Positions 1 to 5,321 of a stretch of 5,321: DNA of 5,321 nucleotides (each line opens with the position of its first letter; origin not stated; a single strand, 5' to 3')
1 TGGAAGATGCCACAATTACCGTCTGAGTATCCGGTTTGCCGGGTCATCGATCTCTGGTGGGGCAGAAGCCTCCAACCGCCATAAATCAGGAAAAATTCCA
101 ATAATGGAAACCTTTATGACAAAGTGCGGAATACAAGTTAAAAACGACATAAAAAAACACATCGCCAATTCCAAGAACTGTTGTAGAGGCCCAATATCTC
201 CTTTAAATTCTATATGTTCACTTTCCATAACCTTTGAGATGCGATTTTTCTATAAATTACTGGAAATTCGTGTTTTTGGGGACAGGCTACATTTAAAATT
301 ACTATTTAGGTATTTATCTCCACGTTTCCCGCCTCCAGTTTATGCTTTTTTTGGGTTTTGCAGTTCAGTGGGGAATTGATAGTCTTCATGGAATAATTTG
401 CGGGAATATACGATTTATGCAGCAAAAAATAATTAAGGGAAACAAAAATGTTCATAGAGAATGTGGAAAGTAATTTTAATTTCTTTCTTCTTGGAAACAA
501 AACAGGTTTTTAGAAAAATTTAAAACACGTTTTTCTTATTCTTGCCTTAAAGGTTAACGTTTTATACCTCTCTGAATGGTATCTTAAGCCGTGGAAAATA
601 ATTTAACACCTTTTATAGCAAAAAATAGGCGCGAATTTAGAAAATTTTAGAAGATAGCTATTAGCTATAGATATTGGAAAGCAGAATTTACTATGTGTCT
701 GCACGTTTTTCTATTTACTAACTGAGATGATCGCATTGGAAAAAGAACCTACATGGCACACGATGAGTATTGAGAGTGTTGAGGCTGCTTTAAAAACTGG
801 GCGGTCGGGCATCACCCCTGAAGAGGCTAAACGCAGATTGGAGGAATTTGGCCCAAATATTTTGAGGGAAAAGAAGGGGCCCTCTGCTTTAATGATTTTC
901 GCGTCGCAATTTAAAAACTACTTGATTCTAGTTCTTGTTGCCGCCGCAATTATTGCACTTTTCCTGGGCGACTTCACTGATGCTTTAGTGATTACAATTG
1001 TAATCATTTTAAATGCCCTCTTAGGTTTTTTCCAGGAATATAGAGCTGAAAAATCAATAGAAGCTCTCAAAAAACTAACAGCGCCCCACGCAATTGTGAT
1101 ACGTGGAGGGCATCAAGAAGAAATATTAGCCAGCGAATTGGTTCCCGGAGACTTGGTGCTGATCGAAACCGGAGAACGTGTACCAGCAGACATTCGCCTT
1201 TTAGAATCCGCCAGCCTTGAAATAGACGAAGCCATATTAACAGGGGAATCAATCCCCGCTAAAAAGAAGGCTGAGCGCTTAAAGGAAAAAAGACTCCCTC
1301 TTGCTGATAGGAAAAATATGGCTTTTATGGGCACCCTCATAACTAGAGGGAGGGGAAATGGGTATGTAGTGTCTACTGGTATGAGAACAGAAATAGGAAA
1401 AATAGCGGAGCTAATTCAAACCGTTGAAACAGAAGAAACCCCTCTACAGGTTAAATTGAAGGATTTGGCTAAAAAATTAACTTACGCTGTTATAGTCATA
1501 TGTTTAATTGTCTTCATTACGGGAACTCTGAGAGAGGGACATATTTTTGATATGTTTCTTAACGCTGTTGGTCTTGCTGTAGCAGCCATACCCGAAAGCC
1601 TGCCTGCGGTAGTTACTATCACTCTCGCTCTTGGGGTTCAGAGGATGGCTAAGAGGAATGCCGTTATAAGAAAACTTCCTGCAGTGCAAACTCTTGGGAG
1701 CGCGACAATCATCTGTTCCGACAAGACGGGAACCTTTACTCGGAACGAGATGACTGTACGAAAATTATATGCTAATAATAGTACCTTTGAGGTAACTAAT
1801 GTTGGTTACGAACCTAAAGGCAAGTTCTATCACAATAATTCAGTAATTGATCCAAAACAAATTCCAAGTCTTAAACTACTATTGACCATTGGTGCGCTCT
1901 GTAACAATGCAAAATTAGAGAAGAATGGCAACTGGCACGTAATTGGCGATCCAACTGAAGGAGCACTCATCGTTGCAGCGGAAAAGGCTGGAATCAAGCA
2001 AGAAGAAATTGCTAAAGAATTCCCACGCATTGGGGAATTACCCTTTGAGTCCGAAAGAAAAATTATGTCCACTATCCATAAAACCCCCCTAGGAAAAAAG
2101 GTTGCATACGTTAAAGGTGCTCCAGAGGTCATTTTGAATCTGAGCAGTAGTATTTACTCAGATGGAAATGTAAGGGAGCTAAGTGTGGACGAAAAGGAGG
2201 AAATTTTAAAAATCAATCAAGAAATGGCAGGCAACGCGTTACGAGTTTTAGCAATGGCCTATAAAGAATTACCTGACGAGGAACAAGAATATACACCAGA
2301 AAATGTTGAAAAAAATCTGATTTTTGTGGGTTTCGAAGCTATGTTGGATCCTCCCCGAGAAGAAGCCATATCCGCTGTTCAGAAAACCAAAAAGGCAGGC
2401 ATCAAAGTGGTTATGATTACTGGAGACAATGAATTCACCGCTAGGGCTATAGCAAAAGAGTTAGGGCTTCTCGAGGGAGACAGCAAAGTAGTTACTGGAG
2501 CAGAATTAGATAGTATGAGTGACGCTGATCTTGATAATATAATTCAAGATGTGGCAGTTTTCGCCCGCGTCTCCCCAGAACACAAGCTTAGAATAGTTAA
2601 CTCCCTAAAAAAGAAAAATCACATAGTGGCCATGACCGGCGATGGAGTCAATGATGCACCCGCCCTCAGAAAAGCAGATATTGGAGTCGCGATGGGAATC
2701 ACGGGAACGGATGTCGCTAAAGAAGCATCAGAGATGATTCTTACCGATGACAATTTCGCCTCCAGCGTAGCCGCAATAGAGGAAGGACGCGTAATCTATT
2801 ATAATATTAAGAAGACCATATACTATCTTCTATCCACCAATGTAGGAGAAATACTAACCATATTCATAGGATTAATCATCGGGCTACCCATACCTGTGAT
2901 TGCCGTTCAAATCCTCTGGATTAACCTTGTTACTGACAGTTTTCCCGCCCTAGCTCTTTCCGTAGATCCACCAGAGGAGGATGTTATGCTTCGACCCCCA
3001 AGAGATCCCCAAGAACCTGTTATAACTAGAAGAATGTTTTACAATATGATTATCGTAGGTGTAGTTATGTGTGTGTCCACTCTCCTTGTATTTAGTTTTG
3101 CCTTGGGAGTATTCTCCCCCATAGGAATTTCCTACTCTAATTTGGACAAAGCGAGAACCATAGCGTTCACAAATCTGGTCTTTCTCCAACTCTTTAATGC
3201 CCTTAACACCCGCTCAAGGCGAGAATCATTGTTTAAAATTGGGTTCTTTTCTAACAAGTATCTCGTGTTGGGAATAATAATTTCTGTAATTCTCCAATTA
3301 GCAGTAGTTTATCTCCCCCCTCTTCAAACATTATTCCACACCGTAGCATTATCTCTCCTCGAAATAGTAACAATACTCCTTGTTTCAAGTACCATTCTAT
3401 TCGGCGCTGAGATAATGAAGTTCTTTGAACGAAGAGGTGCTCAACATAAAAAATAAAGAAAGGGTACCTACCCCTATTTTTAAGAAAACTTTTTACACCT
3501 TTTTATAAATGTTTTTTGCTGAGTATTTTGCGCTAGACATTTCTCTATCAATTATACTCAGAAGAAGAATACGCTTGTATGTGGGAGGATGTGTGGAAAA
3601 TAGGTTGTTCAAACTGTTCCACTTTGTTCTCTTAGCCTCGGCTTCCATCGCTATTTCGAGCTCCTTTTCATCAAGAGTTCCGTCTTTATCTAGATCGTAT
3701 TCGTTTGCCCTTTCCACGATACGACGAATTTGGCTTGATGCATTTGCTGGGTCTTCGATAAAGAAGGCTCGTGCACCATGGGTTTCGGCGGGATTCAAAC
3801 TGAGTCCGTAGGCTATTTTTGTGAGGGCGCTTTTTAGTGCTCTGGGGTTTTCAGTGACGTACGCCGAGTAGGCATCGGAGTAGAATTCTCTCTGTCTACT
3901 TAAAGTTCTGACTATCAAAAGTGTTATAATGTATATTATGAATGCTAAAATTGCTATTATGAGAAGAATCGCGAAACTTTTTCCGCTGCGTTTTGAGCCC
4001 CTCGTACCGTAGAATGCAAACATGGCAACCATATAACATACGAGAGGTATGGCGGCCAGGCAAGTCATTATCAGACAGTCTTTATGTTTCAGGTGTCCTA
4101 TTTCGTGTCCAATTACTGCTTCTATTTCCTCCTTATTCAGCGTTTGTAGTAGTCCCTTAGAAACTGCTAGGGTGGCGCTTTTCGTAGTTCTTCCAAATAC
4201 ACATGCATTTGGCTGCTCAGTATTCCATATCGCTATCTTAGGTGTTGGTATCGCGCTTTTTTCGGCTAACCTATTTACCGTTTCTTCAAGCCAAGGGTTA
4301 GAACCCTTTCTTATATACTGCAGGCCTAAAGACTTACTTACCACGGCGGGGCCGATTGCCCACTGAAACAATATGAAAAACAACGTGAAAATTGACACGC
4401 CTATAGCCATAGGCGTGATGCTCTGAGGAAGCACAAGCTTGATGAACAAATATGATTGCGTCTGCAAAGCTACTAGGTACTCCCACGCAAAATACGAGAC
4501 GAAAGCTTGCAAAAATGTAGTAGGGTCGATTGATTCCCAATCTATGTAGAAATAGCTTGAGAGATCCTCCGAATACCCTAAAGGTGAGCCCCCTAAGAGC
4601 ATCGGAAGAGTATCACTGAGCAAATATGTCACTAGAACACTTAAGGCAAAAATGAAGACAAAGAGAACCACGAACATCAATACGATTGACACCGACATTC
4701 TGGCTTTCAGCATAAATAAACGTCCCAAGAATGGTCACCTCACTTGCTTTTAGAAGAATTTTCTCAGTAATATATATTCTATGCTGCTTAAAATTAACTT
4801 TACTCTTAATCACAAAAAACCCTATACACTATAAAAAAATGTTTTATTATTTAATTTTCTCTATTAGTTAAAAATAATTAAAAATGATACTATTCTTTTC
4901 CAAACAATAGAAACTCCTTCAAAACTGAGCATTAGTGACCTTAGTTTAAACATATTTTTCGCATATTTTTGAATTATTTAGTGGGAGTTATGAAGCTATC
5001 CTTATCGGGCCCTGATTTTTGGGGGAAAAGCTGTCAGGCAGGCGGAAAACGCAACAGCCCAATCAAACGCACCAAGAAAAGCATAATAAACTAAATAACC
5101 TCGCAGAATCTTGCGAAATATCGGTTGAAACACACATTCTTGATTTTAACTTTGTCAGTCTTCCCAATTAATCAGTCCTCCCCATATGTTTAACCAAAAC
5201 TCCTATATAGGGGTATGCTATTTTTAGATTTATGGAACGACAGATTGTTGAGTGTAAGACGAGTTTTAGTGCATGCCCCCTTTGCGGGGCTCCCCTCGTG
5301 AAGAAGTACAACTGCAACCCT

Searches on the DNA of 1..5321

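Call 7: search_rna_families(source=window, threshold=evalue, max_evalue=0.1)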
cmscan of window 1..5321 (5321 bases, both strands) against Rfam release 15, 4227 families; matches with E-value up to 0.1: 0.
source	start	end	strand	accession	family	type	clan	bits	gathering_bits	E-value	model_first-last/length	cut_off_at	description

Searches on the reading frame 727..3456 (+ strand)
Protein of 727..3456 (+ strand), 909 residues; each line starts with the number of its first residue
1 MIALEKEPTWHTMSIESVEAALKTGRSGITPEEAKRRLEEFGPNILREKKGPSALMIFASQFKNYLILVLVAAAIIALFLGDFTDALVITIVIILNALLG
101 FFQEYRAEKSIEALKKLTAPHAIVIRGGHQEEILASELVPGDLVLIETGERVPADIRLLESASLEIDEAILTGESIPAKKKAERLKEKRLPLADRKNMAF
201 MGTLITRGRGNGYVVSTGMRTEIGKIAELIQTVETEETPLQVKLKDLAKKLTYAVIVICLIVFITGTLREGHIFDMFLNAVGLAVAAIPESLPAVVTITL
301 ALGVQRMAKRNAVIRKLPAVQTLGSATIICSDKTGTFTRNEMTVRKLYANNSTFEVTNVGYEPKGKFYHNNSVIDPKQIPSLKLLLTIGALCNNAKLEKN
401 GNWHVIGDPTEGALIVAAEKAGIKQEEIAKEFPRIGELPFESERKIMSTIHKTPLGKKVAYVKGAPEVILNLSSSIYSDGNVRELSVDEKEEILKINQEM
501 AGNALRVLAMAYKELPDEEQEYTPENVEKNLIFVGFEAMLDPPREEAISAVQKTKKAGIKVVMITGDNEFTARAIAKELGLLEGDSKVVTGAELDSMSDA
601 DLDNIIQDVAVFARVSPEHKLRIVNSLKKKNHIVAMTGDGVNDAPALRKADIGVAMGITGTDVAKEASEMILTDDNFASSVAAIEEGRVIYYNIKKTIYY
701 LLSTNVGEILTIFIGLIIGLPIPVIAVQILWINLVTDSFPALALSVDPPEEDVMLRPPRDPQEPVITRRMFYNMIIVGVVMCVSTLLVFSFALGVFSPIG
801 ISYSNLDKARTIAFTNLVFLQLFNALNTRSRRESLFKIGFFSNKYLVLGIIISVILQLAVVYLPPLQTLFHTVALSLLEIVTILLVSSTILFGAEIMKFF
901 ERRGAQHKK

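Call 3: search_protein_families(library=pfam, proteins=[window:727-3456:+], max_evalue=0.1)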
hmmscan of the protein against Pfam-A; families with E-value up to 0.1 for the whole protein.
window:727-3456:+ (909 aa): 7 families
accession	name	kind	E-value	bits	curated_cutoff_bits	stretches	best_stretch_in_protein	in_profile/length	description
PF00689.26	Cation_ATPase_C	-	9e-58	195.3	27.3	1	721-900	1-175/175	Cation transporting ATPase, C-terminus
PF00122.25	E1-E2_ATPase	-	1.2e-57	194.8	28.1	1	116-310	1-181/181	E1-E2 ATPase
PF13246.12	Cation_ATPase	-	1.7e-27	95.7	21.7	1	390-476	1-91/91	Cation transport ATPase (P-type)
PF00702.32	Hydrolase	-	7.4e-21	75.9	26.4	1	329-651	4-191/191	haloacid dehalogenase-like hydrolase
PF00690.31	Cation_ATPase_N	-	2.8e-20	72.2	20.4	1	10-77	1-69/69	Cation transporter/ATPase, N-terminus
PF12710.13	HAD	-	5.7e-07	30.6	27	1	538-648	79-189/189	haloacid dehalogenase-like hydrolase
PF08282.18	Hydrolase_3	-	1.4e-06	28.6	20.9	1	624-682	196-252/255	haloacid dehalogenase-like hydrolase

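Call 4: search_protein_families(library=ncbifam, proteins=[window:727-3456:+], max_evalue=0.01)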
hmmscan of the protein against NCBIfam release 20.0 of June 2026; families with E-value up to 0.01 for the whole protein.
window:727-3456:+ (909 aa): 27 families (the best 25 are shown)
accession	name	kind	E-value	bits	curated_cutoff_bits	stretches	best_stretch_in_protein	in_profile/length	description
TIGR01522.1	ATPase-IIA2_Ca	equivalog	2.5e-251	836.1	798.3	1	11-903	5-852/854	calcium-transporting P-type ATPase, PMR1-type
TIGR01116.1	ATPase-IIA1_Ca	equivalog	4.4e-227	756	703.4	1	60-902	3-799/799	calcium-translocating P-type ATPase, SERCA-type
TIGR01523.1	ATPase-IID_K-Na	equivalog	7.4e-173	576.6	645.05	2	238-905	267-993/997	potassium/sodium efflux P-type ATPase, fungal-type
TIGR01106.1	ATPase-IIC_X-K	subfamily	1.5e-162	542.8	946.1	3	9-586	16-612/997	Na,H/K antiporter P-type ATPase subunit alpha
TIGR01517.1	ATPase-IIB_Ca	equivalog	1.3e-155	519.9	507.05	2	394-895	401-875/882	calcium-translocating P-type ATPase, PMCA-type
TIGR01647.1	ATPase-IIIA_H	equivalog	2.3e-141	472.5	615.5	2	28-357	1-317/755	plasma-membrane proton-efflux P-type ATPase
TIGR01524.1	ATPase-IIIB_Mg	equivalog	1.1e-135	453.7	610.75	2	12-346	17-356/867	magnesium-translocating P-type ATPase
NF011702.0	PRK15122.1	subfamily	1.7e-120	403.5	975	2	423-799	434-802/907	magnesium-translocating P-type ATPase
TIGR01494.1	ATPase_P-type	subfamily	2.7e-104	349.3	62.3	4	604-727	358-475/478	HAD-IC family P-type ATPase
TIGR01657.1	P-ATPase-V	hypoth_equivalog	7e-78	262.2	618.25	2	23-596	134-712/1055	ATP13A2 family polyamine export P-type ATPase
TIGR01525.1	ATPase-IB_hvy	subfamily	6.3e-75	253.1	346.25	3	70-349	5-271/560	heavy metal translocating P-type ATPase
TIGR01512.1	ATPase-IB2_Cd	subfamily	3.5e-59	200.8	313.5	3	69-348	4-256/494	cadmium family heavy metal-translocating P-type ATPase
NF008262.1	PRK11033.1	equivalog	2e-52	178.6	1005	3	70-351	182-450/731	zinc/cadmium/mercury/lead-transporting ATPase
TIGR01511.1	ATPase-IB1_Cu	subfamily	2e-51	175.5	397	3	83-351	43-286/542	copper-translocating P-type ATPase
NF033775.1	P_type_ZntA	exception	2.7e-44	151.6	1240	3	70-352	187-456/732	Zn(II)/Cd(II)/Pb(II) translocating P-type ATPase ZntA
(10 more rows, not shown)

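Call 31: search_solved_structures(query=window:727-3456:+, max_evalue=1e-100, show_alignments=0)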
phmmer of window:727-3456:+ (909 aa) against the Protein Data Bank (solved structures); distinct sequences matched with E-value up to 1e-100: 63 (the best 60 are shown).
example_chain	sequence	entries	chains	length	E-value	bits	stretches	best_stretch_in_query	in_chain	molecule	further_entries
6zhf_A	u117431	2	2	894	2.9e-198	663.9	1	21-874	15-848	Calcium-transporting ATPase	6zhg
9euq_A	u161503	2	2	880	3.1e-198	663.8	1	21-874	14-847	Calcium-transporting ATPase lmo0841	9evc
8iww_A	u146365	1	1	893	2.2e-197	661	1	56-903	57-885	Calcium-transporting ATPase type 2C member 1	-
8iwp_A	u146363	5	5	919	2.4e-197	660.8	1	56-903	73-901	Calcium-transporting ATPase type 2C member 1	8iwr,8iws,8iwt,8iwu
7yag_A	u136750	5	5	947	2.7e-197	660.7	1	56-903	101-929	Calcium-transporting ATPase type 2C member 1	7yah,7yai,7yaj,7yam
6zhh_A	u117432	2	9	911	4.9e-197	659.8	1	21-874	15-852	Calcium-transporting ATPase | Calcium-transporting ATPase lmo0841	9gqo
27qy_A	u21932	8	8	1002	1.8e-176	591.8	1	25-786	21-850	Sarcoplasmic/endoplasmic reticulum calcium ATPase 1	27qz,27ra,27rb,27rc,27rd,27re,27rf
3w5b_A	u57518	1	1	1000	3e-176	591.1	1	25-786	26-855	SERCA1a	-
2dqs_A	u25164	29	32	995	3.7e-176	590.8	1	25-786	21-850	Sarcoplasmic/endoplasmic reticulum calcium ATPase 1 | SERCA1a | SARCOPLASMIC ENDOPLASMIC RETICULUM CALCIUM ATPASE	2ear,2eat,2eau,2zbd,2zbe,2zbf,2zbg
4bew_A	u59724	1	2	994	3.7e-176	590.8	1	25-786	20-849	SARCOPLASMIC/ENDOPLASMIC RETICULUM CALCIUM ATPASE 1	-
1iwo_A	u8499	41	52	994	3.8e-176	590.7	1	25-786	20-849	Sarcoplasmic/endoplasmic reticulum calcium ATPase 1 | Sarcoplasmic/endoplasmic reticulum calcium ATPase 1a | Sarcoplasmic/endoplasmic reticulum calcium ATPase 1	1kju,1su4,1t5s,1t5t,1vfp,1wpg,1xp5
8owa_A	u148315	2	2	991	4.8e-176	590.4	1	25-786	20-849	Sarcoplasmic/endoplasmic reticulum calcium ATPase 1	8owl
4nab_A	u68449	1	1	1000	6.6e-176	589.9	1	25-786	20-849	Sarcoplasmic/endoplasmic reticulum calcium ATPase 1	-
5zmw_A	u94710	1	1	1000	6.9e-176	589.9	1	25-786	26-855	Sarcoplasmic/endoplasmic reticulum calcium ATPase 1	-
6rb2_A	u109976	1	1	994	9.8e-176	589.4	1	25-786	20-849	Sarcoplasmic/endoplasmic reticulum calcium ATPase 1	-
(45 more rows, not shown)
